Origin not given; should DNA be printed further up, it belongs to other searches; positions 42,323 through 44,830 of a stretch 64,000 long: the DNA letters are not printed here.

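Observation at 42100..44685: GC-rich island encoding a family-B DNA polymerase paralog with degenerate exonuclease motifs and a degenerate motif C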

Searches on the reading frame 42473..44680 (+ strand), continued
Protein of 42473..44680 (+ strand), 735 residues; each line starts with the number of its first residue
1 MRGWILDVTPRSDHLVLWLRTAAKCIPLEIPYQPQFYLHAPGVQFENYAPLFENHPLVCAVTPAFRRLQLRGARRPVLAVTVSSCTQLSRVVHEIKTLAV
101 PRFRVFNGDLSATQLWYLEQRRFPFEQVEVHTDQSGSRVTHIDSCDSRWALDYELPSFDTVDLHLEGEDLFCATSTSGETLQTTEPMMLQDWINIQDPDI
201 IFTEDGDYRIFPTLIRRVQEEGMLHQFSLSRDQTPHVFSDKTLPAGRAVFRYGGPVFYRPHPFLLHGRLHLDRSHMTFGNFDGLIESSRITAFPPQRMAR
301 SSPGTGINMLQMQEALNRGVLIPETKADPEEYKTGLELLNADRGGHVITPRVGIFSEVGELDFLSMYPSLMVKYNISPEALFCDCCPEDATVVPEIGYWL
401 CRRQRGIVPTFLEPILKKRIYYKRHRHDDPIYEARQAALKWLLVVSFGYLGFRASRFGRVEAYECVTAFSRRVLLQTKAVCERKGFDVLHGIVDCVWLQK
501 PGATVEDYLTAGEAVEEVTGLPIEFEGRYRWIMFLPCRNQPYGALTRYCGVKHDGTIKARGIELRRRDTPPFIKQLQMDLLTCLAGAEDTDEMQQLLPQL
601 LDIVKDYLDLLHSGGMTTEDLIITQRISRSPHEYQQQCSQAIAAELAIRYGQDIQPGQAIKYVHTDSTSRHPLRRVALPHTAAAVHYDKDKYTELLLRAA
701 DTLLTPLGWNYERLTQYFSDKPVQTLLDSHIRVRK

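Call 30: find_related_loci(query=A1, collection=genome_contigs, flank=10000)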
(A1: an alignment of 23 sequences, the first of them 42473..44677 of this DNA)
Query A1 (735 aa) in genome_contigs; peptide patterns used: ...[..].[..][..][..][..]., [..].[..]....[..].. (x = any residue, [..] = any of these).
600 stretches matched a pattern (row limit reached: there are more); 597 encode a relative of the query (tblastn E <= 1e-3); the best 80 are kept; 80 distinct loci.
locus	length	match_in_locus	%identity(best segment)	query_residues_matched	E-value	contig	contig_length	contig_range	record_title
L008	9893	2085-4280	84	1-732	0e+0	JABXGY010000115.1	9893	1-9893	MAG: archaeon isolate H03M_Hermod_104 h03m_104_k127_1246658, whole genome shotgun sequence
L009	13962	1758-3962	83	1-735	0e+0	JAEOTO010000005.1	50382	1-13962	MAG: Candidatus Hermodarchaeota archaeon isolate YT2_032 k127_2234107, whole genome shotgun sequence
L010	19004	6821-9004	66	1-727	0e+0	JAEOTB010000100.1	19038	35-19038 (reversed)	MAG: Candidatus Hermodarchaeota archaeon isolate YT1_014 k127_60001961, whole genome shotgun sequence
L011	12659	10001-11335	86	1-445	0e+0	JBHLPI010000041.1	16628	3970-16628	MAG: Promethearchaeota archaeon isolate H2M.163 H2M.163@2913, whole genome shotgun sequence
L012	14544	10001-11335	84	1-445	0e+0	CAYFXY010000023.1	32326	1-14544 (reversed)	MAG TPA_asm: uncultured archaeon isolate ERP108616_co2_125 genome assembly, contig: NODE_1691_length_32326_cov_2.628924,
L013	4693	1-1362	65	281-734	0e+0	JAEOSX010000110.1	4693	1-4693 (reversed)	MAG: Candidatus Hermodarchaeota archaeon isolate YT_063 k127_20676852, whole genome shotgun sequence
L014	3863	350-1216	87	447-735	9e-174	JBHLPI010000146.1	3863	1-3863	MAG: Promethearchaeota archaeon isolate H2M.163 H2M.163@52859, whole genome shotgun sequence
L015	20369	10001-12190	38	1-716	2e-149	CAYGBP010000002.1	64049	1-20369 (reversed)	MAG TPA_asm: uncultured Nitrospirota bacterium isolate ERP108616_co2_62 genome assembly, contig: NODE_402_length_64049_c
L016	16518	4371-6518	37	1-704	2e-145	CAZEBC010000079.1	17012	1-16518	MAG TPA_asm: uncultured bacterium isolate binchicken_co107_64 genome assembly, contig: NODE_8129_length_17012_cov_10.952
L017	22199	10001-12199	37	1-707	5e-144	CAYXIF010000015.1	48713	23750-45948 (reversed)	MAG TPA_asm: uncultured Candidatus Bathyarchaeia archaeon isolate binchicken_co124_354 genome assembly, contig: NODE_175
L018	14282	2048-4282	36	1-730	3e-144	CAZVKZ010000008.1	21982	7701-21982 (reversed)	MAG TPA_asm: uncultured Candidatus Bathyarchaeia archaeon isolate binchicken_co10_289 genome assembly, contig: NODE_1084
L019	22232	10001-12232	36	2-717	7e-144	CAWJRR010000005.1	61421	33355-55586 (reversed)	MAG: Candidatus Bathyarchaeota archaeon isolate MFD03726.bin.2.72 genome assembly, contig: contig_42870, whole genome sh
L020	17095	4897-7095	36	3-716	2e-143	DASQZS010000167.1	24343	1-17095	MAG TPA_asm: Candidatus Acidoferrum sp. isolate SMAG_U11098 k141_205532, whole genome shotgun sequence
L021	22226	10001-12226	37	1-717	1e-142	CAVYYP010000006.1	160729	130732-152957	MAG: Candidatus Bathyarchaeota archaeon isolate MFD02923.bin.1.72 genome assembly, contig: contig_35280, whole genome sh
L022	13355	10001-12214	35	1-720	5e-142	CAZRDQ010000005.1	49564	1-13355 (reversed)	MAG TPA_asm: uncultured Candidatus Bathyarchaeia archaeon isolate SRP098346_co1_450 genome assembly, contig: NODE_334_le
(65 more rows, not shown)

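Call 64: predict_structure(alignment_id=A1)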
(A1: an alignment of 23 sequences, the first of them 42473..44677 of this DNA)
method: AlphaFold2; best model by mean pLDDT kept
length: 735 residues; sequences in the alignment: 23
mean_pLDDT: 88.3   pTM: 0.85
mean pLDDT of the five models: 88.3, 88.0, 87.6, 87.0, 85.5
residues with pLDDT >= 90: 484; 70-90: 189; 50-70: 41; < 50: 21
segments of 3 or more residues with pLDDT < 50: 541-543, 721-735
pLDDT, mean of each block of 10 residues (from residue 1): 96 96 95 95 85 93 93 92 95 88 90 95 97 95 95 93 92 97 96 97 92 91 91 82 77 69 93 87 95 93 90 94 74 58 60 90 91 93 81 87 92 95 92 93 83 72 88 91 93 86 94 95 92 78 67 91 90 96 93 95 97 92 90 85 91 86 93 92 92 96 91 89 38 40
secondary structure, 60 per line:
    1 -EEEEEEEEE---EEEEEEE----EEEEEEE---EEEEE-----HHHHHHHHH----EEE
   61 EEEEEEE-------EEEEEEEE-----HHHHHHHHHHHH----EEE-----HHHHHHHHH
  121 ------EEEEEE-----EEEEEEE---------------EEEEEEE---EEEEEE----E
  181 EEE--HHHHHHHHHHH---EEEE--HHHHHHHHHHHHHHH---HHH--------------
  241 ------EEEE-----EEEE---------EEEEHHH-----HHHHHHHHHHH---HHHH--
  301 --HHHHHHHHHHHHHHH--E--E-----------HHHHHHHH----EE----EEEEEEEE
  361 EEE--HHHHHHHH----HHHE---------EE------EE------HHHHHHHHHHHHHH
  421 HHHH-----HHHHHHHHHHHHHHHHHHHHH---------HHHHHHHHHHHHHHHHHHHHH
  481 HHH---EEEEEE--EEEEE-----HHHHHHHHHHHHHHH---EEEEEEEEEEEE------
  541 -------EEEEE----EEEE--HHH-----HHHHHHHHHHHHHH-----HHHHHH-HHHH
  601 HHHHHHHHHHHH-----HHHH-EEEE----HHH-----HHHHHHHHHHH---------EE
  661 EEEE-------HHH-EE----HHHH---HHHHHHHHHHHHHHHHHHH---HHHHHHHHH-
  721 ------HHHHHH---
elements in order (helices of 4 or more, strands of 3 or more residues): E2-10 E14-20 E25-31 E35-39 H45-53 E58-67 E75-82 H88-99 E104-106 H112-120 E127-132 E138-144 E160-166 E170-175 E180-183 H186-196 E200-203 H206-220 E247-250 E256-259 E269-272 H281-291 H295-298 H303-317 H335-342 E353-363 H366-373 H407-424 H430-450 H460-483 E487-492 E495-499 H505-519 E523-534 E548-552 E557-560 H571-584 H590-595 H597-612 H618-621 E623-626 H639-649 E659-664 H682-685 H689-707 H711-719 H727-732

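Call 66: fold_search(model_id=the predicted structure, library=pdb)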
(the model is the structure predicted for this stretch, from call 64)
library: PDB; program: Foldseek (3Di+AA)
matches with E <= 10: 1086; with E <= 0.001: 274
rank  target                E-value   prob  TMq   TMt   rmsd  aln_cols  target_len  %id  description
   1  4fm2_A                1.7e-37  1.00  0.67  0.65   6.4       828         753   19  Pyrococcus abyssi B family DNA polymerase (triple mutant) bound to a dsDNA, in edition mode (released 2012-08-29)
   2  4flu_A                2.0e-37  1.00  0.67  0.65   6.3       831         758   19  Pyrococcus abyssi B family DNA polymerase bound to a dsDNA, in edition mode (released 2012-08-29)
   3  5mdn_A                2.4e-37  1.00  0.73  0.71   6.2       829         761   18  Structure of the family B DNA polymerase from the hyperthermophilic archaeon Pyrobaculum calidifontis (released 2016-12-14)
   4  4k8x_A                3.5e-37  1.00  0.72  0.70   5.5       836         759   20  Binary complex of 9N DNA polymerase in the replicative state (released 2013-06-26)
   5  4flv_A                3.8e-37  1.00  0.67  0.65   6.4       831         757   19  Pyrococcus abyssi B family DNA polymerase bound to a dsDNA, in edition mode (released 2012-08-29)
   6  4fly_A                7.1e-37  1.00  0.68  0.66   6.2       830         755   19  Pyrococcus abyssi B family DNA polymerase bound to a dsDNA, in edition mode (released 2012-08-29)
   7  2xhb_A                7.8e-37  1.00  0.66  0.65   6.4       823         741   19  Crystal structure of DNA polymerase from Thermococcus gorgonarius in complex with hypoxanthine-containing DNA (released 2010-07-21)
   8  4flt_A                8.6e-37  1.00  0.67  0.65   6.4       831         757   19  Pyrococcus abyssi B family DNA polymerase bound to a dsDNA, in edition mode (released 2012-08-29)
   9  7b0h_F                9.0e-37  1.00  0.64  0.62   7.4       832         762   19  TgoT_6G12 Ternary complex (released 2021-01-13)
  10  6wya_A                1.3e-36  1.00  0.73  0.71   6.0       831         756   19  RTX (Reverse Transcription Xenopolymerase) in complex with a DNA duplex and dAMPNPP (released 2020-08-19)
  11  4flz_A                1.3e-36  1.00  0.67  0.65   6.4       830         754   19  Pyrococcus abyssi B family DNA polymerase bound to a dsDNA, in edition mode (released 2012-08-29)
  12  6is7_A                3.0e-36  1.00  0.72  0.70   5.5       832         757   19  Structure of 9N-I DNA polymerase incorporation with dA in the active site (released 2019-08-28)
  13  2vwj_A                3.0e-36  1.00  0.68  0.66   6.4       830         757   19  Uracil Recognition in Archaeal DNA Polymerases Captured by X-ray Crystallography. (released 2008-07-22)
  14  3a2f_A                3.9e-36  1.00  0.63  0.61   7.7       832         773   20  Crystal Structure of Pyrococcus furiosus DNA polymerase/PCNA monomer mutant complex (released 2009-11-03)
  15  9en0_A                7.6e-36  1.00  0.62  0.61   7.8       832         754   18  KOD-H4 DNA polymerase mutant in a unproductive binary complex with DNA:DNA containing six HNA nucleotides (released 2025-09-24)
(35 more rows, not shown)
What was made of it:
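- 42473..44680 (+): polB2 gene: a 735-aa PolB2-family (Dpo2-like) family B DNA polymerase. The GC-rich tract coincides with this ORF. It matches archaeal PolB structures (calls 64, 66).
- On PolB2 (Dpo2-like) family B DNA polymerases: Model pLDDT 88.3, matching archaeal PolB at TM 0.60-0.73 (calls 64, 66).
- Fold: pLDDT 88.3, and a full-length match to archaeal PolB (calls 64, 66).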

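Call 67: search_solved_structures(query=A1, show_alignments=1, max_evalue=1e-30)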
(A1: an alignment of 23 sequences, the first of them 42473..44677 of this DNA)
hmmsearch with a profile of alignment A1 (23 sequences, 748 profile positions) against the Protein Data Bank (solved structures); distinct sequences matched with E-value up to 1e-30: 56.
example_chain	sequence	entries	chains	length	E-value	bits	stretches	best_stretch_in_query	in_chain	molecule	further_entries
4flt_A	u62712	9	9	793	7.8e-91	308.8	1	300-739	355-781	DNA polymerase 1 | Pyrococcus abyssi B family DNA polymerase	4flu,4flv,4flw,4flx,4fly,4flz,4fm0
4fm2_A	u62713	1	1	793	2.1e-90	307.4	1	300-739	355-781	DNA polymerase 1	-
2jgu_A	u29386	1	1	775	1.3e-88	301.4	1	296-739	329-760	DNA POLYMERASE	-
3a2f_A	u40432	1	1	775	1.6e-88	301.2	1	296-739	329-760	DNA polymerase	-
6wya_A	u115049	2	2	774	5e-88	299.5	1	300-739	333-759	DNA polymerase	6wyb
1wns_A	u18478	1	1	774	7.5e-88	298.9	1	300-739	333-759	DNA POLYMERASE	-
4k8z_A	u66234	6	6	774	7.7e-88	298.9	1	300-739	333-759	DNA polymerase | DNA polymerase,DNA polymerase,DNA polymerase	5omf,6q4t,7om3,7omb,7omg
4ahc_A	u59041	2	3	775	8.6e-88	298.7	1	296-739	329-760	DNA POLYMERASE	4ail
1wn7_A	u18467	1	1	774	1.3e-87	298.2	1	300-739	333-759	Family B DNA Polymerase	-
5h12_A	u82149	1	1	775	1.5e-87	297.9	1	300-741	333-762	Deep Vent DNA Polymerase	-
2xhb_A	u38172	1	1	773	1.3e-86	294.9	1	300-739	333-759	DNA POLYMERASE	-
2vwj_A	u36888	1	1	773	1.3e-86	294.8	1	300-739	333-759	DNA POLYMERASE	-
8s84_A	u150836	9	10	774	1.4e-86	294.7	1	300-739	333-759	DNA polymerase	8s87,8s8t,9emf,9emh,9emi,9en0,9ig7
1qht_A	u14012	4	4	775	2.3e-86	294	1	301-740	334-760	PROTEIN (DNA POLYMERASE) | DNA polymerase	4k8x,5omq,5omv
2vwk_A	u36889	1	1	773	3.5e-86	293.4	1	300-739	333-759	DNA POLYMERASE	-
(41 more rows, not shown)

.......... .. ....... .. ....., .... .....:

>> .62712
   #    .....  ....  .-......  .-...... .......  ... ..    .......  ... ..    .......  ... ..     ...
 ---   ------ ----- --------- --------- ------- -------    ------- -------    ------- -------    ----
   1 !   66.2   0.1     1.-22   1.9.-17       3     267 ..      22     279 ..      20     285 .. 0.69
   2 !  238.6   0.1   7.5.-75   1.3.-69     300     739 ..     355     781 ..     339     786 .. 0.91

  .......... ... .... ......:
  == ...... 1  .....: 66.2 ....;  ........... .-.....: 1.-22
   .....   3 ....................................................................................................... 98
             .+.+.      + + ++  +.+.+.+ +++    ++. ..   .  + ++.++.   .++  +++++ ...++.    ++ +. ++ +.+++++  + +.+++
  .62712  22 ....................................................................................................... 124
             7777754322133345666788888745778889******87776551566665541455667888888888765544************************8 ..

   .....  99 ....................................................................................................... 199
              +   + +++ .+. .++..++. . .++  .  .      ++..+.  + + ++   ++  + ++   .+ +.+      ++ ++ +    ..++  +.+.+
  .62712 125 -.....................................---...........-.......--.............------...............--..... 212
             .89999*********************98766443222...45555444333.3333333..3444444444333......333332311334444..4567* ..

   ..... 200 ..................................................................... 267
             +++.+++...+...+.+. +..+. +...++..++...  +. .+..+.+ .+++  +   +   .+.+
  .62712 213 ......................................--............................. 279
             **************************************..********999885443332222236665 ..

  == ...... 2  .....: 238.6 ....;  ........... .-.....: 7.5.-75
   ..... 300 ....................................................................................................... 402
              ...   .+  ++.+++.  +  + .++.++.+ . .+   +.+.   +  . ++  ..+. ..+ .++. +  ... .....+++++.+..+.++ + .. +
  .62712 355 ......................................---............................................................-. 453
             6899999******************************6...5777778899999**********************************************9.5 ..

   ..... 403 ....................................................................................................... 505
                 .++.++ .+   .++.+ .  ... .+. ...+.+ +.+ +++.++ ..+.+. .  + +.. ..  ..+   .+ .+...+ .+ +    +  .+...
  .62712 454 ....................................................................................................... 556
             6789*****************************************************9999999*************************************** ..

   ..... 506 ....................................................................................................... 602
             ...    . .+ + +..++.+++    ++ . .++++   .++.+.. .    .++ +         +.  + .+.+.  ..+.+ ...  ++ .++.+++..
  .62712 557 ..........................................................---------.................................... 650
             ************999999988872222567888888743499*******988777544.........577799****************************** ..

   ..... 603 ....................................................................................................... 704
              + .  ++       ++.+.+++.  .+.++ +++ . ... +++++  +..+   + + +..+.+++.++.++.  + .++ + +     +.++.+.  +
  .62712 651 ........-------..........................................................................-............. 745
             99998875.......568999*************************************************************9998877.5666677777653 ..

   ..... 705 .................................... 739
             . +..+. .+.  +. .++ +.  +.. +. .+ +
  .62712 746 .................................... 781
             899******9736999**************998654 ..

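Call 70: find_encoding_contigs(protein=P0071, flank=10000, max_places=1)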
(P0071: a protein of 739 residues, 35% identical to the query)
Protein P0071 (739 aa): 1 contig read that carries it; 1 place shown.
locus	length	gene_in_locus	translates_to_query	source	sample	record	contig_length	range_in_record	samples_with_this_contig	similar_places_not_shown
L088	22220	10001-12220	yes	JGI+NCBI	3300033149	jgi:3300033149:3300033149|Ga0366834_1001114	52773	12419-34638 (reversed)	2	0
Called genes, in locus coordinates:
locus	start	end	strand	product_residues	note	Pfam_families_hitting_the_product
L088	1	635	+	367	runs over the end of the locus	-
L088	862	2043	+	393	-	PF02771:Acyl-CoA_dh_N, PF02770:Acyl-CoA_dh_M, PF00441:Acyl-CoA_dh_1, PF08028:Acyl-CoA_dh_2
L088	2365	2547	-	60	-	-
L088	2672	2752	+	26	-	-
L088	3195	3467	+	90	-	PF26485:DUF8156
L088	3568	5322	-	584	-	-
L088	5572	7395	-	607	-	PF02730:AFOR_N, PF01314:AFOR_C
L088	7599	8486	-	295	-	PF00071:Ras, PF08477:Roc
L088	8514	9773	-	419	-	-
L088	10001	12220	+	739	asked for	PF03104:DNA_pol_B_exo1 (weak), PF00136:DNA_pol_B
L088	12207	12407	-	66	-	-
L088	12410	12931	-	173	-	PF00025:Arf, PF00071:Ras, PF08477:Roc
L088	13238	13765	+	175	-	-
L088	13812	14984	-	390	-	PF13183:Fer4_8 (weak), PF02754:CCG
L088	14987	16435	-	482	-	PF01565:FAD_binding_4, PF02913:FAD-oxidase_C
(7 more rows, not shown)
